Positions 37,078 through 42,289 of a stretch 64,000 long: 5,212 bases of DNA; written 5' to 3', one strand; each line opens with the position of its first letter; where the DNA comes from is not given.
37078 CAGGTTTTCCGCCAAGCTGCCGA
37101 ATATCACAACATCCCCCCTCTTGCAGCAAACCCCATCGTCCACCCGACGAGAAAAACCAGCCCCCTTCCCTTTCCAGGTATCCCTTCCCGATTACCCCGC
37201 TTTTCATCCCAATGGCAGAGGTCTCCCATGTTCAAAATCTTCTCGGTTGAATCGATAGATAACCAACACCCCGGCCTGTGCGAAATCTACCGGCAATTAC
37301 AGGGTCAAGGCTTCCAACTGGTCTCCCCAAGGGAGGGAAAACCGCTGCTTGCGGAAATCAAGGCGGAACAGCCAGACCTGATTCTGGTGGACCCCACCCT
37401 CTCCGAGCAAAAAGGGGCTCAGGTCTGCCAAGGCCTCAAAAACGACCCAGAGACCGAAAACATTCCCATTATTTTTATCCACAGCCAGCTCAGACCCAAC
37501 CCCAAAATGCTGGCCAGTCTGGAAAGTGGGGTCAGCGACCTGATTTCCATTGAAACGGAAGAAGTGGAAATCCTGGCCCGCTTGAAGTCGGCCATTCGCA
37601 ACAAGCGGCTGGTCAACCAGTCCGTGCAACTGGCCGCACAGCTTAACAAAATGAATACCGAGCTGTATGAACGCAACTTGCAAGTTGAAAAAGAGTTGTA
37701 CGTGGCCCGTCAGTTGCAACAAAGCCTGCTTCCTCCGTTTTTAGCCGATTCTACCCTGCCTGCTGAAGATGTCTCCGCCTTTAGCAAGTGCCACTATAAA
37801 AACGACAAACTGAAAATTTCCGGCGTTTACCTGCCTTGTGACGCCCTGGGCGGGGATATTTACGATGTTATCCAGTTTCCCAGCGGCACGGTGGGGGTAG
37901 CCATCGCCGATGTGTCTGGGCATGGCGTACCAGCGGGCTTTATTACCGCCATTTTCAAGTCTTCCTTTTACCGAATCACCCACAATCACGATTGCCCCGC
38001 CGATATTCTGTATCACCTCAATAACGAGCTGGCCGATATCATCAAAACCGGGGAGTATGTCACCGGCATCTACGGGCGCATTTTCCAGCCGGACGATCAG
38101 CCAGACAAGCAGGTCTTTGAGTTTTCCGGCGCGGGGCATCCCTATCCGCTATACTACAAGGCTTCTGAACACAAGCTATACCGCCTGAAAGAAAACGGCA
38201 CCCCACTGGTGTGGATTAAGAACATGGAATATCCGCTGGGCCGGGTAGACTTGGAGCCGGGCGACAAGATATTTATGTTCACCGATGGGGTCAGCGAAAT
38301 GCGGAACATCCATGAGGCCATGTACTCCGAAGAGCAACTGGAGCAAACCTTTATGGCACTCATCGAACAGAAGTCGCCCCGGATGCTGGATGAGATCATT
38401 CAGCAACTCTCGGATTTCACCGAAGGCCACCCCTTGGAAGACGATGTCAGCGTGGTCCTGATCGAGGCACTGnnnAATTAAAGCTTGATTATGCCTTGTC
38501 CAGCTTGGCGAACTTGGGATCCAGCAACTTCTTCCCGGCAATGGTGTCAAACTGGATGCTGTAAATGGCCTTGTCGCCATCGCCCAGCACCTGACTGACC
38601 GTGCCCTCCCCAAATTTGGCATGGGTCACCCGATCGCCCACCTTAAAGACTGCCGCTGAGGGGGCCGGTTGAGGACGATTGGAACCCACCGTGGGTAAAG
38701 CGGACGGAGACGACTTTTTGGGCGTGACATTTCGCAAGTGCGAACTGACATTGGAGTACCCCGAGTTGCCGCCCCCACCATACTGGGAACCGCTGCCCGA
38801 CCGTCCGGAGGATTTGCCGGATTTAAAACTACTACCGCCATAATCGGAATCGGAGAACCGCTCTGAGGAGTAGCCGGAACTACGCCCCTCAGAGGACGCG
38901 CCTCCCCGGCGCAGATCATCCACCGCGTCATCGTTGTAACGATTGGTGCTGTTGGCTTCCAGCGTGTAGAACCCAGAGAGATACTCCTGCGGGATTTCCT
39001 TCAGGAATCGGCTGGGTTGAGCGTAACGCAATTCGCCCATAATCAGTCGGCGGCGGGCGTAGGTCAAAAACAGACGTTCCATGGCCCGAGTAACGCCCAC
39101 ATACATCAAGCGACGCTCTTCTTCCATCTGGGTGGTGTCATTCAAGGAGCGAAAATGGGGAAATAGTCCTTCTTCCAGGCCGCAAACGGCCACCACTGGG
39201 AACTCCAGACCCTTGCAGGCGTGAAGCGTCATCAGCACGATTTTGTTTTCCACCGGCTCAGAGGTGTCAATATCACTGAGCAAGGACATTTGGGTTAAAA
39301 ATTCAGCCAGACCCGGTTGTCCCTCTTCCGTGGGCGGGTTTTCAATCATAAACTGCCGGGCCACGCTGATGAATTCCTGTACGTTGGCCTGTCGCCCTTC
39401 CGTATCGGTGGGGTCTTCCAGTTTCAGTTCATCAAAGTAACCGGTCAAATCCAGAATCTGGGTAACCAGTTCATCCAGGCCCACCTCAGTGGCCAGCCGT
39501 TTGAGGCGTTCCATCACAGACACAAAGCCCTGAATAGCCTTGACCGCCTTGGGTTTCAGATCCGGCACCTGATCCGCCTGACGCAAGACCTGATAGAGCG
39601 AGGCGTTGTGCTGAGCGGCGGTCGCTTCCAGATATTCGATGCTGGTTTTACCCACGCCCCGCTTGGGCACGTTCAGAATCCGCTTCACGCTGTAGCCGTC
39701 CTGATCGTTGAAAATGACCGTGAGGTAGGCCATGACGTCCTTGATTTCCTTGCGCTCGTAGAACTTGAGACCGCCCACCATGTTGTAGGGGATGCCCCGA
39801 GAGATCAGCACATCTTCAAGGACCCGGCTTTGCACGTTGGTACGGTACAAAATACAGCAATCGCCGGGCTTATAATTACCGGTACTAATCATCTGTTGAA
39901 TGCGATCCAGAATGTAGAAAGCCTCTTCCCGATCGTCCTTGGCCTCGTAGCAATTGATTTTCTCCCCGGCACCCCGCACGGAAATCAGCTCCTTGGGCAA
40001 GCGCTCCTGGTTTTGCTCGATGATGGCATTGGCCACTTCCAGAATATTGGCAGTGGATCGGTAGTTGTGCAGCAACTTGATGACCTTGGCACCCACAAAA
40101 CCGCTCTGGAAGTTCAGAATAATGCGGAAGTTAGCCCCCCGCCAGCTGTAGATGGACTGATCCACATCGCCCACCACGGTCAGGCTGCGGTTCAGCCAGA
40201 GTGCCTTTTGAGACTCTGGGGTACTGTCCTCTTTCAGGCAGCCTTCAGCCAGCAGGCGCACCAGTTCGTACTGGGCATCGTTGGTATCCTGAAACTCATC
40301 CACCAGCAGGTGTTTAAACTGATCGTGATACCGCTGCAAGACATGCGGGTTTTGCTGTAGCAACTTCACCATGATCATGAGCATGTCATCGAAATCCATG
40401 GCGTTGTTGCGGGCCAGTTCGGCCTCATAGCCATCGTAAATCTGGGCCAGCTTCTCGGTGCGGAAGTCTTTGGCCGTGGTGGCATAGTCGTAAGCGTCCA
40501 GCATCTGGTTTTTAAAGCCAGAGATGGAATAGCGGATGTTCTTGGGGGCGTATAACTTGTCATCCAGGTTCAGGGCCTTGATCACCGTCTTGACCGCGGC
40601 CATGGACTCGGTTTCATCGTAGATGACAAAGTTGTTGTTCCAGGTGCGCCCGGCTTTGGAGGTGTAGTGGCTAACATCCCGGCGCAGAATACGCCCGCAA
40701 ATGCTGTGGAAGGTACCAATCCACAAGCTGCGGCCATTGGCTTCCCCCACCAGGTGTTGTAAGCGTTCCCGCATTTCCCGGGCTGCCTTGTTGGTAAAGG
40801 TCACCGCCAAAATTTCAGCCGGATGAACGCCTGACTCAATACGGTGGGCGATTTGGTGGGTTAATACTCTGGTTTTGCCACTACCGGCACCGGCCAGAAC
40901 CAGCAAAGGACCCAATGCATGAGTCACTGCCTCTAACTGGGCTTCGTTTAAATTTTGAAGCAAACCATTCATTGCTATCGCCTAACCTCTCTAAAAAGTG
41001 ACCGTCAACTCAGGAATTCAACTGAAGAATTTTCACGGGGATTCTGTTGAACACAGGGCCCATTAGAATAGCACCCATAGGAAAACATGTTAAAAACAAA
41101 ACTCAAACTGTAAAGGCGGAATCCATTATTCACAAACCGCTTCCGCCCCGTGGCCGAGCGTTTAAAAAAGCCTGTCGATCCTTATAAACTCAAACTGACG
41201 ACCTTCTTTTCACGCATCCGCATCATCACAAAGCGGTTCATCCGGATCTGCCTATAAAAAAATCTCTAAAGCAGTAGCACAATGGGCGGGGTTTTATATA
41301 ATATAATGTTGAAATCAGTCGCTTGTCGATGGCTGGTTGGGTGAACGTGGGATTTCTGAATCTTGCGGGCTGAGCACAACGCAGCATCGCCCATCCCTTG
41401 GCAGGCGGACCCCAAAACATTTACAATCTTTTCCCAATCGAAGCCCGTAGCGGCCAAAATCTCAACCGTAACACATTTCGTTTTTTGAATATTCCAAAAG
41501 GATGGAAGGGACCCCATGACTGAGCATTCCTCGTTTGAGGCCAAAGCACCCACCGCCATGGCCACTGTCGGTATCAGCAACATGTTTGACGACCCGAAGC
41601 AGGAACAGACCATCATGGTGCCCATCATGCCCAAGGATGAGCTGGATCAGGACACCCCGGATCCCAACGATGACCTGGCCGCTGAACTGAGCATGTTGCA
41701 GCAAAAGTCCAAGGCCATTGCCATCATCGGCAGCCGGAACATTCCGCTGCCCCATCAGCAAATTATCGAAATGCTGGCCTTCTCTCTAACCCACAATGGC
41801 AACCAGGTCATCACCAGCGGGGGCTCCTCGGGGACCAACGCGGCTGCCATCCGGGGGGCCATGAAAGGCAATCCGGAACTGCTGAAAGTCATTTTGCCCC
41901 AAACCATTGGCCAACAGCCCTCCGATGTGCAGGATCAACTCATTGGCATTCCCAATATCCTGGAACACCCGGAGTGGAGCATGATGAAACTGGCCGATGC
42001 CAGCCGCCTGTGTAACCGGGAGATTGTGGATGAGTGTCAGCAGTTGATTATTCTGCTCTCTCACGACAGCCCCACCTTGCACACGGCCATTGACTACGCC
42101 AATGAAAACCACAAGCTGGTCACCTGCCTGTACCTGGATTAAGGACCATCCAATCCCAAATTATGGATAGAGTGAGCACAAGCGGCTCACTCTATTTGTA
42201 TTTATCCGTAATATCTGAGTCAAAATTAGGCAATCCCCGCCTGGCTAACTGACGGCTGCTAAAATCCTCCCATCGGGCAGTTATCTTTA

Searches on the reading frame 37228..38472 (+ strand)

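Call 92: search_protein_families(library=pfam, proteins=[window:37228-38472:+], max_evalue=0.00001)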
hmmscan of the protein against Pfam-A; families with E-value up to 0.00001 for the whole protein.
window:37228-38472:+ (415 aa): 2 families
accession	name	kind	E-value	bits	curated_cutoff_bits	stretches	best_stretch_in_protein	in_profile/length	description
PF07228.17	SpoIIE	-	1.2e-41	143.3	25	1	219-413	2-190/192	Stage II sporulation protein E (SpoIIE)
PF00072.30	Response_reg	-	9.8e-09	35.8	30.2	1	19-119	13-110/111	Response regulator receiver domain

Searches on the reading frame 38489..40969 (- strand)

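Call 30: search_protein_families(library=pfam, proteins=[window:38489-40969:-], max_evalue=0.001)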
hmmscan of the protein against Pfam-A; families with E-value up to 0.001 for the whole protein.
window:38489-40969:- (826 aa): 6 families
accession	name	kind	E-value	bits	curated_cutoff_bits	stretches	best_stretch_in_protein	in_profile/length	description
PF00580.27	UvrD-helicase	-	2.9e-87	293.2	23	1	7-290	1-269/271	UvrD/REP helicase N-terminal domain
PF13361.12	UvrD_C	-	1.1e-76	258.9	25.6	1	297-639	1-349/350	UvrD-like helicase C-terminal domain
PF13245.12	AAA_19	-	9.2e-22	78.1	25.1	1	11-275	1-132/134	AAA domain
PF13538.12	UvrD_C_2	-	4.3e-08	33.3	27.4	1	577-635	2-51/52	UvrD-like helicase C-terminal domain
PF21196.3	PcrA_UvrD_tudor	-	7.9e-08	32.5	23.9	1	777-823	1-46/48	PcrA/UvrD tudor domain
PF13604.12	AAA_30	-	0.00013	22.2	27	1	7-72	2-68/191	AAA domain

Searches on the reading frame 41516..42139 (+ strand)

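Call 30: search_protein_families(library=pfam, proteins=[window:41516-42139:+], max_evalue=0.001)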
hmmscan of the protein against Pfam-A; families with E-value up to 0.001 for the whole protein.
window:41516-42139:+ (208 aa): 1 family
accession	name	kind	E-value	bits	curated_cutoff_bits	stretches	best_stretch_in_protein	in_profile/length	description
PF02481.21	DNA_processg_A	-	1.1e-07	31.7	29.6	1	58-126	37-104/212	DNA recombination-mediator protein A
